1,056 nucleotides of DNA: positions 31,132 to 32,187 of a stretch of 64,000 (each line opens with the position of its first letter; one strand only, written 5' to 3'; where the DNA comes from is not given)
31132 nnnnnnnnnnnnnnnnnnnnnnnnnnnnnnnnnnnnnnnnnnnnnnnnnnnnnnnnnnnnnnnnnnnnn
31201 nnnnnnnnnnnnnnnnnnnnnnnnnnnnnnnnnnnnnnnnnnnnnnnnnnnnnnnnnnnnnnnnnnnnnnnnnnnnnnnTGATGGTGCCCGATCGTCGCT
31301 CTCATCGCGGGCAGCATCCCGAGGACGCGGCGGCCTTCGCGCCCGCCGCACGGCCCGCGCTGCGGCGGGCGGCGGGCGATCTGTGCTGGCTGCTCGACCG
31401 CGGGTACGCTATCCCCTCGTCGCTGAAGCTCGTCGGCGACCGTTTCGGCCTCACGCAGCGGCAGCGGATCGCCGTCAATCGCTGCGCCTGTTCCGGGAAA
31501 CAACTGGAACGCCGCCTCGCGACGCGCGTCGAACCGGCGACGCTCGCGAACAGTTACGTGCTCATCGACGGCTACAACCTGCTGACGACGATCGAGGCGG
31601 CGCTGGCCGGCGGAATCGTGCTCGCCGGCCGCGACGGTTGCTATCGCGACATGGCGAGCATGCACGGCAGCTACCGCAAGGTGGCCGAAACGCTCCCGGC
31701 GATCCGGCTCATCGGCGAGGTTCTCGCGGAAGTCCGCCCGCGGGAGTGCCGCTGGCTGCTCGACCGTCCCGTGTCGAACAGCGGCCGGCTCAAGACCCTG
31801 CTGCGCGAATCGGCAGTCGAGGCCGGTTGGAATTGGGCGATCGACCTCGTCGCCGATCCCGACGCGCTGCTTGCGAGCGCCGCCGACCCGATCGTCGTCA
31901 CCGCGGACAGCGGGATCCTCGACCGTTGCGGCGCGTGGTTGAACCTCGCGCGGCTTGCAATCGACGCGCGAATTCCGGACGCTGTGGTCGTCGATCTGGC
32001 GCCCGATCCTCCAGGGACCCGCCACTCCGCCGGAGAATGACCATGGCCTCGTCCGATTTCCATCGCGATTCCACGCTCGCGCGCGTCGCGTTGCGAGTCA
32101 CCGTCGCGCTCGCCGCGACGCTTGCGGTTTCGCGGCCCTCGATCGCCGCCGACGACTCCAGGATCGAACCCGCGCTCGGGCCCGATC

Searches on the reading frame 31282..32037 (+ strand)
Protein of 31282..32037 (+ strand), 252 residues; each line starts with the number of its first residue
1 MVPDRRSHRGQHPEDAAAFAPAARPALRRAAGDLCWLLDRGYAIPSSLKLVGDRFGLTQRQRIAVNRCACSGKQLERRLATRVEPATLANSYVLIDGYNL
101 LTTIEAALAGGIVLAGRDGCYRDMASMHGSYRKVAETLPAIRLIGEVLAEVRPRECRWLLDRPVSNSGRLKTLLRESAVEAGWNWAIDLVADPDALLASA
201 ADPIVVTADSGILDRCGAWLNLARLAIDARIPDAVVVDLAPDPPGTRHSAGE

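Call 3: search_protein_families(library=pfam, proteins=[window:31282-32037:+], max_evalue=1)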
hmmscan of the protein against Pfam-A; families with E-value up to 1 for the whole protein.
window:31282-32037:+ (252 aa): 2 families
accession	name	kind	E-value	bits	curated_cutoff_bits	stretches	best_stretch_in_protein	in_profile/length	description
PF18481.7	DUF5616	-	6.4e-47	159.8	27.6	1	86-224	2-139/140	Domain of unknown function (DUF5616)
PF04256.18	DUF434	-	1.7e-19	69.6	27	1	27-79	2-54/56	Protein of unknown function (DUF434)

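Call 4: search_protein_families(library=ncbifam, proteins=[window:31282-32037:+], max_evalue=1)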
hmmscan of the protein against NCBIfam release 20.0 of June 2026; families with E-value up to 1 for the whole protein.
window:31282-32037:+ (252 aa): 0 families

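Call 5: search_solved_structures(query=window:31282-32037:+, max_evalue=10, show_alignments=2)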
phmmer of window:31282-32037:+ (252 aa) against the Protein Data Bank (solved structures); distinct sequences matched with E-value up to 10: 0.

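Call 6: search_protein_families(library=padloc, proteins=[window:31282-32037:+], max_evalue=1)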
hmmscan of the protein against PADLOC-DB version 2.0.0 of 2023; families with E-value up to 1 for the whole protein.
window:31282-32037:+ (252 aa): 0 families

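Call 11: find_homologous_proteins(query=window:31282-32037:+, max_evalue=0.001)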
Query window:31282-32037:+ (252 aa): 5312 proteins with E <= 0.001 among 8000 candidates; the best 120 are listed.
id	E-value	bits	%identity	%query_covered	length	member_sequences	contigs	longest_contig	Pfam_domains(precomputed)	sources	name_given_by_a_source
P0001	5.9e-161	552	100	100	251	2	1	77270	PF18481.8,PF04256.19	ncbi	ncbi:MAG: DUF434 domain-containing protein [Planctomycetales bacterium]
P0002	6.6e-112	391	74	95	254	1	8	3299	PF18481.8,PF04256.19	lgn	-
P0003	5.8e-95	336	62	97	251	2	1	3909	PF18481.8,PF04256.19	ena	-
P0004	3.9e-93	330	62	95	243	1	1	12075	PF18481.8,PF04256.19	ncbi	-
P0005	3.1e-92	327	65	94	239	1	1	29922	PF18481.8,PF04256.19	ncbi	-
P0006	3.9e-92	326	66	95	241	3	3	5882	PF18481.8,PF04256.19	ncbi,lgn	-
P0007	4.5e-92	326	64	95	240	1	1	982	PF18481.8,PF04256.19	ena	-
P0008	6.1e-92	326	63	95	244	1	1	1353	PF18481.8,PF04256.19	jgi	jgi:hypothetical protein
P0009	6.8e-92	326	63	98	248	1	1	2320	PF18481.8,PF04256.19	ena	-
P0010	1.1e-91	325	63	95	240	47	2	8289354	PF18481.8,PF04256.19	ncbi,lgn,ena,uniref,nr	ncbi:DUF434 domain-containing protein [Gimesia chilikensis]|uniref:DUF434 domain-containing protein 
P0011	1.3e-91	325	64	94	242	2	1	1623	PF18481.8,PF04256.19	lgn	-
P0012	1.4e-91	325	62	95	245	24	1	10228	PF18481.8,PF04256.19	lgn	-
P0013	1.5e-91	325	62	94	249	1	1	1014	PF18481.8,PF04256.19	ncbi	-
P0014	1.6e-91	324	62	95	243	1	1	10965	PF18481.8,PF04256.19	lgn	-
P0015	2.6e-91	324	62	95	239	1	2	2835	PF18481.8,PF04256.19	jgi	-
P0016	2.8e-91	324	62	95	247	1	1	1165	PF18481.8,PF04256.19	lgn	-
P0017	3.4e-91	323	63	94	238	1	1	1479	PF18481.8,PF04256.19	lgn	-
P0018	4.2e-91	323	62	95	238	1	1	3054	PF18481.8,PF04256.19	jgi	jgi:hypothetical protein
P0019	5.5e-91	323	63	95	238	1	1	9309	PF18481.8,PF04256.19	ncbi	-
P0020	7.1e-91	322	63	95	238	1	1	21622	PF18481.8,PF04256.19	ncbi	-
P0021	9.2e-91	322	62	95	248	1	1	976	PF18481.8,PF04256.19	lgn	-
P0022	9.3e-91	322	62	95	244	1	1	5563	PF18481.8,PF04256.19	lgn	-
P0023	9.3e-91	322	60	96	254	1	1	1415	PF18481.8,PF04256.19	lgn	-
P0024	1.0e-90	322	63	95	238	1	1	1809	PF18481.8,PF04256.19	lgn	-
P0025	1.1e-90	322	61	94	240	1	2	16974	PF18481.8,PF04256.19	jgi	-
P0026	1.4e-90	321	65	94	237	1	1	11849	PF18481.8,PF04256.19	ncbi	-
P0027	1.5e-90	321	64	94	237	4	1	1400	PF18481.8,PF04256.19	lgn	-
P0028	1.8e-90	321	64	94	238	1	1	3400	PF18481.8,PF04256.19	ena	-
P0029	2.4e-90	321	61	95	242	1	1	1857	PF18481.8,PF04256.19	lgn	-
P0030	2.4e-90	321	62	95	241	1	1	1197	PF18481.8,PF04256.19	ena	-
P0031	2.7e-90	320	62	95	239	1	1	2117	PF18481.8,PF04256.19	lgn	-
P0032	3.3e-90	320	62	97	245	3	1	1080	PF18481.8,PF04256.19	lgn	-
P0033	3.4e-90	320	62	96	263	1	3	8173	PF18481.8,PF04256.19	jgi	jgi:hypothetical protein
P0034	3.4e-90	320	62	96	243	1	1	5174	PF18481.8,PF04256.19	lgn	-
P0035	3.9e-90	320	63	94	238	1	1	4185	PF18481.8,PF04256.19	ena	-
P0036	4.2e-90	320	64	94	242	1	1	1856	PF18481.8,PF04256.19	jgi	jgi:hypothetical protein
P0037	4.4e-90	320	62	96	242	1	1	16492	PF18481.8,PF04256.19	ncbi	-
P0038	4.6e-90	320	63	94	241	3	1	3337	PF18481.8,PF04256.19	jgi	-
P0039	7.4e-90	319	62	94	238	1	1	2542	PF18481.8,PF04256.19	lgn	-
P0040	7.6e-90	319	60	96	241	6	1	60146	PF18481.8,PF04256.19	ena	-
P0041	7.6e-90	319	64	96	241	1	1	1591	PF18481.8,PF04256.19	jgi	jgi:hypothetical protein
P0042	8.3e-90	319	62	97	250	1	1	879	PF18481.8,PF04256.19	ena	-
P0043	8.3e-90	319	63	94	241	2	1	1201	PF18481.8,PF04256.19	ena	-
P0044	8.9e-90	319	63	95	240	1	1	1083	PF18481.8,PF04256.19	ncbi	-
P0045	9.2e-90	319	62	96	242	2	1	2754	PF18481.8,PF04256.19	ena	-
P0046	9.9e-90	319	63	95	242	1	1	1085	PF18481.8,PF04256.19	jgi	jgi:hypothetical protein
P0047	1.1e-89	318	62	95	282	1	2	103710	PF18481.8,PF04256.19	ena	-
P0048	1.2e-89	318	60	97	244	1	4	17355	PF18481.8,PF04256.19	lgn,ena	-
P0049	1.6e-89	318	63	94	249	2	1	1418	PF18481.8,PF04256.19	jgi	-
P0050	1.9e-89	318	63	96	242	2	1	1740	PF18481.8,PF04256.19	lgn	-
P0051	2.0e-89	318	58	96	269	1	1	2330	PF18481.8,PF04256.19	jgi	jgi:hypothetical protein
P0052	2.1e-89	318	62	95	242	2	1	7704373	PF18481.8,PF04256.19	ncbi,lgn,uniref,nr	ncbi:DUF434 domain-containing protein [Gimesia fumaroli]|uniref:DUF434 domain-containing protein n=1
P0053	2.2e-89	317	61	94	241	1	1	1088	PF18481.8,PF04256.19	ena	-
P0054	2.3e-89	317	63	94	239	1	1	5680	PF18481.8,PF04256.19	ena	-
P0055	2.9e-89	317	62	95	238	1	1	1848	PF18481.8,PF04256.19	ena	-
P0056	3.3e-89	317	63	95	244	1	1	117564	PF18481.8,PF04256.19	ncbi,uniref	ncbi:DUF434 domain-containing protein [Gimesia sp.]|uniref:DUF434 domain-containing protein n=1 Tax=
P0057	3.4e-89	317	63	94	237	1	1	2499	PF18481.8,PF04256.19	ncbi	-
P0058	5.1e-89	316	63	96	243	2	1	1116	PF18481.8,PF04256.19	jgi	jgi:hypothetical protein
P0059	5.3e-89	316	63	95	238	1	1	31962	PF18481.8,PF04256.19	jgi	jgi:hypothetical protein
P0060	6.2e-89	316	63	94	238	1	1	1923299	PF18481.8,PF04256.19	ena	-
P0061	6.4e-89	316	63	97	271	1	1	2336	PF18481.8,PF04256.19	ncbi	-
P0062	7.1e-89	316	63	96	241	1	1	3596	PF18481.8,PF04256.19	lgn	-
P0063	8.6e-89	316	61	95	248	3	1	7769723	PF18481.8,PF04256.19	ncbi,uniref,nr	ncbi:hypothetical protein Pan241w_02160 [Gimesia alba]|uniref:DUF434 domain-containing protein n=1 T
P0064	8.6e-89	316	63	95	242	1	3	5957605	PF18481.8,PF04256.19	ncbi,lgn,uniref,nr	ncbi:DUF434 domain-containing protein [Opitutus terrae]|uniref:DUF434 domain-containing protein n=1 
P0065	9.2e-89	315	64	94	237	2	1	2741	PF18481.8,PF04256.19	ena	-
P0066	9.9e-89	315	62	94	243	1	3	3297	PF18481.8,PF04256.19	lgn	-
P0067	1.1e-88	315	61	96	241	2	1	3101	PF18481.8,PF04256.19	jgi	jgi:hypothetical protein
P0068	1.2e-88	315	63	94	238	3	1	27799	PF18481.8,PF04256.19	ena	-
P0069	1.4e-88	315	61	95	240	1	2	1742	PF18481.8,PF04256.19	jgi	-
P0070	1.5e-88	315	62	95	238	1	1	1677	PF18481.8,PF04256.19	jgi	jgi:hypothetical protein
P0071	1.5e-88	315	63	94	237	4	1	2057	PF18481.8,PF04256.19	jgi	-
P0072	1.5e-88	315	60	95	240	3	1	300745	PF18481.8,PF04256.19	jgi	jgi:hypothetical protein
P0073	1.7e-88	315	62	96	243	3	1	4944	PF18481.8,PF04256.19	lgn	-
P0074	1.8e-88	314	61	96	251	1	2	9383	PF18481.8,PF04256.19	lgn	-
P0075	2.0e-88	314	62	95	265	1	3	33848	PF18481.8,PF04256.19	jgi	jgi:hypothetical protein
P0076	2.2e-88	314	60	97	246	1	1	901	PF18481.8,PF04256.19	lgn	-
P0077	2.3e-88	314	61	95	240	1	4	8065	PF18481.8,PF04256.19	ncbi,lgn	-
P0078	2.4e-88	314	63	94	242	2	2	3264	PF18481.8,PF04256.19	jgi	jgi:hypothetical protein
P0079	2.4e-88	314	58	97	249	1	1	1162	PF18481.8,PF04256.19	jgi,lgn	jgi:hypothetical protein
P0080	2.9e-88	314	62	98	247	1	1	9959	PF18481.8,PF04256.19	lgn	-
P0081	3.1e-88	314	62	94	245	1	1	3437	PF18481.8,PF04256.19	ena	-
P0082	3.1e-88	314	63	94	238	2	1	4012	PF18481.8,PF04256.19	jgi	jgi:hypothetical protein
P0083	3.2e-88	314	59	96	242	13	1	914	PF18481.8,PF04256.19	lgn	-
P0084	3.3e-88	314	61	96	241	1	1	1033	PF18481.8,PF04256.19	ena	-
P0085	3.6e-88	313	61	97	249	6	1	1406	PF18481.8,PF04256.19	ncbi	-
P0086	3.7e-88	313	59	95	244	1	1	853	PF18481.8,PF04256.19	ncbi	-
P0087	3.7e-88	313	63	94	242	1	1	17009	PF18481.8,PF04256.19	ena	-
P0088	3.9e-88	313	61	95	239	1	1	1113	PF18481.8,PF04256.19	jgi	-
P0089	4.0e-88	313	61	94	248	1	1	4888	PF18481.8,PF04256.19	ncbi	-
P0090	4.0e-88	313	62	94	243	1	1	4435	PF18481.8,PF04256.19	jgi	jgi:hypothetical protein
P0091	4.2e-88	313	61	95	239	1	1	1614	PF18481.8,PF04256.19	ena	-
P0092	4.3e-88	313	63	95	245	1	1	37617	PF18481.8,PF04256.19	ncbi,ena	-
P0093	4.3e-88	313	64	94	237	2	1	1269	PF18481.8,PF04256.19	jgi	-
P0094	4.6e-88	313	63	94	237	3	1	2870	PF18481.8,PF04256.19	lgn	-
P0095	4.7e-88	313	61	95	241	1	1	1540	PF18481.8,PF04256.19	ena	-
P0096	4.9e-88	313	63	95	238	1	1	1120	PF18481.8,PF04256.19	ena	-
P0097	5.2e-88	313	60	96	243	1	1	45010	PF18481.8,PF04256.19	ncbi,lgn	-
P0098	5.4e-88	313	61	97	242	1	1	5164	PF18481.8,PF04256.19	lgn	-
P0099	5.4e-88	313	59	95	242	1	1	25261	PF18481.8,PF04256.19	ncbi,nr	ncbi:MAG: DUF434 domain-containing protein [Pirellulales bacterium]|nr:DUF434 domain-containing prot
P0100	5.6e-88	313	60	95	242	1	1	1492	PF18481.8,PF04256.19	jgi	jgi:hypothetical protein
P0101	5.9e-88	313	63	94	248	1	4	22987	PF18481.8,PF04256.19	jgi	-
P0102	6.6e-88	313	61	97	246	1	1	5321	PF18481.8,PF04256.19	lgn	-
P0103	6.6e-88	313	61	94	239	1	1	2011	PF18481.8,PF04256.19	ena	-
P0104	8.9e-88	312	60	97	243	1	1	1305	PF18481.8,PF04256.19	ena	-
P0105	9.6e-88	312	61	95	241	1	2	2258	PF18481.8,PF04256.19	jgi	jgi:hypothetical protein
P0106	9.6e-88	312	60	96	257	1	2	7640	PF18481.8,PF04256.19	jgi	-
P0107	1.2e-87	312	61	95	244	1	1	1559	PF18481.8,PF04256.19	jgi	jgi:hypothetical protein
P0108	1.3e-87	312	60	96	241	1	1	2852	PF18481.8,PF04256.19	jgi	jgi:hypothetical protein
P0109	1.3e-87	312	63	94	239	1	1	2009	PF18481.8,PF04256.19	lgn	-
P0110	1.4e-87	312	59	97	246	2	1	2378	PF18481.8,PF04256.19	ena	-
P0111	1.5e-87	311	65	94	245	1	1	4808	PF18481.8,PF04256.19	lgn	-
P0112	1.5e-87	311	61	95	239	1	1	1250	PF18481.8,PF04256.19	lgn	-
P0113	1.6e-87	311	62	95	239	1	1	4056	PF18481.8,PF04256.19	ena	-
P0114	1.6e-87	311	62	94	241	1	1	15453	PF18481.8,PF04256.19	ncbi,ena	-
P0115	1.6e-87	311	61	94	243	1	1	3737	PF18481.8,PF04256.19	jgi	jgi:hypothetical protein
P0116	1.7e-87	311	64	92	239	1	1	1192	PF18481.8,PF04256.19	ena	-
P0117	1.7e-87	311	62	95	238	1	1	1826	PF18481.8,PF04256.19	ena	-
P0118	1.8e-87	311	56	97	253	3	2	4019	PF18481.8,PF04256.19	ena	-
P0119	1.8e-87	311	61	94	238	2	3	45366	PF18481.8,PF04256.19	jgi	-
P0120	1.9e-87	311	60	95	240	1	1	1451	PF18481.8,PF04256.19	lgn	-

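Call 13: find_related_loci(query=A1, collection=genome_contigs, flank=4000)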
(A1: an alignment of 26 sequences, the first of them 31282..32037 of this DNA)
Query A1 (252 aa) in genome_contigs; peptide patterns used: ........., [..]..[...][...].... (x = any residue, [..] = any of these).
599 stretches matched a pattern (row limit reached: there are more); 585 encode a relative of the query (tblastn E <= 1e-3); the best 80 are kept; 80 distinct loci.
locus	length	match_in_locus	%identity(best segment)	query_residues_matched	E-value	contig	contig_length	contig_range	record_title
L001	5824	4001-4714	62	1-239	5e-97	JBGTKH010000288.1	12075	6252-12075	MAG: Pirellulaceae bacterium isolate JTS-RE308 k141_11632963, whole genome shotgun sequence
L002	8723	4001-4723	62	2-243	4e-93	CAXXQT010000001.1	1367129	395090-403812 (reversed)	MAG: Thermoguttaceae bacterium isolate 6d2dc2d4-6dd0-4c87-b5e3-0172890c642a genome assembly, contig: contig_1, whole gen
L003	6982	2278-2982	65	2-237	2e-92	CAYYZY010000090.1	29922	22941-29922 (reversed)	MAG TPA_asm: uncultured Planctomycetaceae bacterium isolate binchicken_co17_8 genome assembly, contig: NODE_4220_length_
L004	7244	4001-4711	63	2-239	2e-92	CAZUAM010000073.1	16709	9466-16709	MAG TPA_asm: uncultured Planctomycetaceae bacterium isolate binchicken_co262_366 genome assembly, contig: NODE_3713_leng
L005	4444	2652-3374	59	2-243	2e-92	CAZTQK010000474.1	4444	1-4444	MAG TPA_asm: uncultured Planctomycetales bacterium isolate binchicken_co74_144 genome assembly, contig: NODE_40913_lengt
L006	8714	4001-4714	63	2-240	6e-92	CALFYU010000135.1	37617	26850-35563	MAG TPA_asm: uncultured Planctomycetaceae bacterium isolate SRR7515931_bin.100_CONCOCT_v1.1_MAG genome assembly, contig:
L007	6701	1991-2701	62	2-239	4e-90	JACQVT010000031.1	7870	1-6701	MAG: Planctomycetota bacterium isolate NC_groundwater_1470_Ag_S-0.65um_67_16 S_p65_S5_coassembly_k141_251716, whole geno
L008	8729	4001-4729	60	2-244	2e-90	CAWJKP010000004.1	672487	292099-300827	MAG: Pirellulales bacterium isolate MFD05580.bin.2.29 genome assembly, contig: contig_2312, whole genome shotgun sequenc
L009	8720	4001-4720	61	2-242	5e-90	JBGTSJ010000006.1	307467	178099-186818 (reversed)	MAG: Planctomycetaceae bacterium isolate WDNA12_bin.29.strict NODE_6_length_307467_cov_8.088360, whole genome shotgun se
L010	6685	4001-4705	62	2-237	6e-90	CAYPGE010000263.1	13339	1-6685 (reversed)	MAG TPA_asm: uncultured Pirellulaceae bacterium isolate binchicken_co111_480 genome assembly, contig: NODE_10091_length_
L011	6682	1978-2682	62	2-237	9e-90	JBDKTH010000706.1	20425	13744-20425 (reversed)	MAG: Thermoguttaceae bacterium isolate 6_bin.231_R1 c_000000281559, whole genome shotgun sequence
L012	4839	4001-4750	59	2-242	1e-89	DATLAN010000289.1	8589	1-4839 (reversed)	MAG TPA_asm: Thermoguttaceae bacterium isolate SMAG_U14272 k141_4271559, whole genome shotgun sequence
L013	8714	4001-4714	59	1-239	5e-89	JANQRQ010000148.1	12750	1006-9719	MAG: Planctomycetaceae bacterium isolate IP29b_bin.70 k99_113272, whole genome shotgun sequence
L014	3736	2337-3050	61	1-239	2e-89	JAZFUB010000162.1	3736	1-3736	MAG: Thermoguttaceae bacterium isolate BS2bin.48 BS2bin.48_162, whole genome shotgun sequence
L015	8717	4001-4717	63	2-241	1e-88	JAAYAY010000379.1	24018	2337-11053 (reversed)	MAG: Planctomycetaceae bacterium isolate AS06rmzACSIP_219 648241_AS06, whole genome shotgun sequence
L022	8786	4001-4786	55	2-241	2e-87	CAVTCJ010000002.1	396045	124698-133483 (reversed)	MAG: uncultured Planctomycetota bacterium isolate MFD02416.bin.2.218 genome assembly, contig: contig_13747, whole genome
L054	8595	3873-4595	54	1-242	2e-83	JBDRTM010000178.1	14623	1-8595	MAG: Planctomycetota bacterium isolate MEGAHIT-group-3.76 k141_27625, whole genome shotgun sequence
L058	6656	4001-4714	55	2-240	1e-82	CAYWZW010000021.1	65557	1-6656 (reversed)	MAG TPA_asm: uncultured Pirellulales bacterium isolate binchicken_co189_401 genome assembly, contig: NODE_219_length_655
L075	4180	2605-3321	57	2-241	1e-81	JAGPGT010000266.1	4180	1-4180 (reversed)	MAG: Phycisphaerae bacterium isolate Gw_SlDig_bin_305 Gw_SlDig_50879_length_4180_cov_13.773501, whole genome shotgun seq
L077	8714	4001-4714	54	1-239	1e-81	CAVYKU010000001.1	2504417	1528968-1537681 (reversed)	MAG: uncultured Phycisphaerales bacterium isolate MFD01476.bin.2.2 genome assembly, contig: contig_27054, whole genome s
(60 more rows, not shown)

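Call 15: find_encoding_contigs(protein=P0001, flank=10000, max_places=3)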
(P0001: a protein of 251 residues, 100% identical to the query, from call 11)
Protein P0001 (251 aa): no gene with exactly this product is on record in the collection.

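Call 16: find_encoding_contigs(protein=P0010, flank=6000, max_places=3)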
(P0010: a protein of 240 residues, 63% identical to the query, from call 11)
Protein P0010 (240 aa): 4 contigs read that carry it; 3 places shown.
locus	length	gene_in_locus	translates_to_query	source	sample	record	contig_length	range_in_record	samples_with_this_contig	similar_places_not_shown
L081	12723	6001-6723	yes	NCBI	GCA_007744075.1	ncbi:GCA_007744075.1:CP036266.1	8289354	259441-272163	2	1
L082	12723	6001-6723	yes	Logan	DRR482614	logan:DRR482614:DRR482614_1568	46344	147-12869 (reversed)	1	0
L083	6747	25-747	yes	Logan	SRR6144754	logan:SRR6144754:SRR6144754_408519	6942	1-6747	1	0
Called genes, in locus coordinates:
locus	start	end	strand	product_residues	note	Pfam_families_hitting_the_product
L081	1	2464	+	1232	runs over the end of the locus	PF05569:Peptidase_M56, PF17936:Big_6 (faint), PF20598:DUF6795 (faint), PF13715:CarbopepD_reg_2 (faint), PF02369:Big_1 (faint), PF13620:CarboxypepD_reg, PF16371:MetallophosN (faint), PF13620:CarboxypepD_reg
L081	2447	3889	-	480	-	-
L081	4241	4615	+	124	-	-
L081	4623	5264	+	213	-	-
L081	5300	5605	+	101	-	-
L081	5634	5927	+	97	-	PF14096:DUF4274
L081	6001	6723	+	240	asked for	PF04256:DUF434, PF18481:DUF5616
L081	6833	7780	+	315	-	PF14237:GYF_2, PF07596:SBP_bac_10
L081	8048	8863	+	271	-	PF06271:RDD (faint)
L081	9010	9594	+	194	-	PF07638:Sigma70_ECF, PF04542:Sigma70_r2 (weak), PF08281:Sigma70_r4_2, PF04545:Sigma70_r4 (weak)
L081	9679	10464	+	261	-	PF01569:PAP2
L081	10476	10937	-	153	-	PF07080:DUF1348, PF12680:SnoaL_2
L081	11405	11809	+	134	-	-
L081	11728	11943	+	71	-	-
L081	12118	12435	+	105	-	PF00893:Multi_Drug_Res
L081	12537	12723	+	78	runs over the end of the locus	PF03693:ParD_antitoxin (faint)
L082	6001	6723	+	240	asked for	PF04256:DUF434, PF18481:DUF5616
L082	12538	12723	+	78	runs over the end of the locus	PF03693:ParD_antitoxin (weak)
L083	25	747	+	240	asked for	PF04256:DUF434, PF18481:DUF5616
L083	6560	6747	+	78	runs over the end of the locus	PF03693:ParD_antitoxin (faint)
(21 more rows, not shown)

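Call 17: find_encoding_contigs(protein=P0064, flank=6000, max_places=3)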
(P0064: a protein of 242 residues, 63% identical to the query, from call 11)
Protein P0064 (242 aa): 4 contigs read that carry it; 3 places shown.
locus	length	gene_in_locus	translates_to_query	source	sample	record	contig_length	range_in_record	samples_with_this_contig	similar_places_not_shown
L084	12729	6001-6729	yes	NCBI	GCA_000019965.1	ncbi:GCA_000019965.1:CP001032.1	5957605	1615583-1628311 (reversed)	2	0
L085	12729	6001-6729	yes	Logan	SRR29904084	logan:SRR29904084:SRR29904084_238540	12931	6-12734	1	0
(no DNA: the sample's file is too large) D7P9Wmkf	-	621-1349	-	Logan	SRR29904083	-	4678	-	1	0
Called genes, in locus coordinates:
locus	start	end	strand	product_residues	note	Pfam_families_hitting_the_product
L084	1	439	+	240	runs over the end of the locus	PF00072:Response_reg, PF00486:Trans_reg_C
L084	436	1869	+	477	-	PF17203:sCache_3_2 (faint), PF00512:HisKA, PF13581:HATPase_c_2, PF02518:HATPase_c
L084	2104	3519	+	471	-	PF06123:CreD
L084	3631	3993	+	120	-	PF07237:DUF1428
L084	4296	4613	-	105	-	-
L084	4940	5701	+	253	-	PF01925:TauE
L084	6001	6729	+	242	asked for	PF04256:DUF434, PF18481:DUF5616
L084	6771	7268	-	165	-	PF02566:OsmC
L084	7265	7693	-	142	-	PF01842:ACT (faint), PF13840:ACT_7 (faint), PF22468:ACT_9 (faint)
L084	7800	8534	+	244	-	PF12840:HTH_20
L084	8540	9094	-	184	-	PF13673:Acetyltransf_10, PF00583:Acetyltransf_1, PF13508:Acetyltransf_7, PF08445:FR47 (faint)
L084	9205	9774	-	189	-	PF10604:Polyketide_cyc2 (weak), PF08327:AHSA1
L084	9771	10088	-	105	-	PF12840:HTH_20, PF01022:HTH_5, PF12802:MarR_2, PF21476:PF0610-like_N (weak)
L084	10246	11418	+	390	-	PF07690:MFS_1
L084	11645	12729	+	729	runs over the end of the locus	PF00596:Aldolase_II, PF00106:adh_short, PF13561:adh_short_C2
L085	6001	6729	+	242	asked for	PF04256:DUF434, PF18481:DUF5616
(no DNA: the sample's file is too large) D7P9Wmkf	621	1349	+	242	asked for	PF04256:DUF434, PF18481:DUF5616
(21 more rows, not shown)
